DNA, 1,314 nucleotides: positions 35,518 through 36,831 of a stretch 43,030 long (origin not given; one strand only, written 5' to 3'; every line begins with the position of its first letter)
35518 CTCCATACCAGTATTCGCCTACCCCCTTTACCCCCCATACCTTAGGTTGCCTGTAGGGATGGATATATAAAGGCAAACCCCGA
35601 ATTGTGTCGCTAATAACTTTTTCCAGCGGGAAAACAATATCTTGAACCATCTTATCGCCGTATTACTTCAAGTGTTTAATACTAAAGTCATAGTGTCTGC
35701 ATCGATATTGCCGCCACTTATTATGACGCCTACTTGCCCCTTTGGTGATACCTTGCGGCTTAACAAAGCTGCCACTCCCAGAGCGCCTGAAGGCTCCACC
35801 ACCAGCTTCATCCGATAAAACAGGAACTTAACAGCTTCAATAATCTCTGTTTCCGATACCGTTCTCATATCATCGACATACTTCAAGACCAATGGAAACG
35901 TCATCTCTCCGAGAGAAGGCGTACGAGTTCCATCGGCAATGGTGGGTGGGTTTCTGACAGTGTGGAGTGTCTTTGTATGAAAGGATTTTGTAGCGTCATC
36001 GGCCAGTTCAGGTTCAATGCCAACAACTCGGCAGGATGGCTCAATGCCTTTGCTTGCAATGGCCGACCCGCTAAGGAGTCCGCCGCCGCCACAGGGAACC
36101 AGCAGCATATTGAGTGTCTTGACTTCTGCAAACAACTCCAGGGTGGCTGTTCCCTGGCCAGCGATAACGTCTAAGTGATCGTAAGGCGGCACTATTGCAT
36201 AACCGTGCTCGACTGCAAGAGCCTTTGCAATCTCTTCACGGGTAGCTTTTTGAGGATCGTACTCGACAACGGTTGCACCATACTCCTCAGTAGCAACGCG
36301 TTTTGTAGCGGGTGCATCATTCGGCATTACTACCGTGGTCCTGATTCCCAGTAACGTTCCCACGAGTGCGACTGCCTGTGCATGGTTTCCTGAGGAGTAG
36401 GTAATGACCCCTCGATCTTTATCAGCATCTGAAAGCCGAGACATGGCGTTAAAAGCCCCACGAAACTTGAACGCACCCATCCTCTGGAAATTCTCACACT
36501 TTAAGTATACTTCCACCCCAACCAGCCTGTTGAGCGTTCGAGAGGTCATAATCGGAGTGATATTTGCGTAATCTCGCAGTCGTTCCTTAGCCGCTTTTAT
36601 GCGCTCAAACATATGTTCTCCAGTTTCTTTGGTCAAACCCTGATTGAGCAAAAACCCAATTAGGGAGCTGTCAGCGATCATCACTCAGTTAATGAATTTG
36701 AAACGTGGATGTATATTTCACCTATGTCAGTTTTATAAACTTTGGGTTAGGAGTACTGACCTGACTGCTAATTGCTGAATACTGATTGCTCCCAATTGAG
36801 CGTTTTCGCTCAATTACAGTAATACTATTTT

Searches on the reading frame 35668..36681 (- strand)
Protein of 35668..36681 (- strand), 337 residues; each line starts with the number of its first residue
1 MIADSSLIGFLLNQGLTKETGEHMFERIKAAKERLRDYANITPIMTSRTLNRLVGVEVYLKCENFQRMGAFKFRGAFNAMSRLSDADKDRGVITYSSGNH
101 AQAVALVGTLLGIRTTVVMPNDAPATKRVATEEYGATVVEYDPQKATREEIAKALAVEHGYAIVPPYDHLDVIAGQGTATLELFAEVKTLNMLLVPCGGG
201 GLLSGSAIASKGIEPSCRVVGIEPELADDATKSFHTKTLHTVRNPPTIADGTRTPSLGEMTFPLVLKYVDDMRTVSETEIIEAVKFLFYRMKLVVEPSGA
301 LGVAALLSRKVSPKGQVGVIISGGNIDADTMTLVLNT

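Call 57: search_protein_families(library=pfam, proteins=[window:35668-36681:-], max_evalue=0.00001)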
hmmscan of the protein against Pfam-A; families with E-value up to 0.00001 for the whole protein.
window:35668-36681:- (337 aa): 1 family
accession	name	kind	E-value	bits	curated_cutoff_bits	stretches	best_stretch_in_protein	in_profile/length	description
PF00291.31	PALP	-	3.4e-77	260.1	35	1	40-323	6-295/295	Pyridoxal-phosphate dependent enzyme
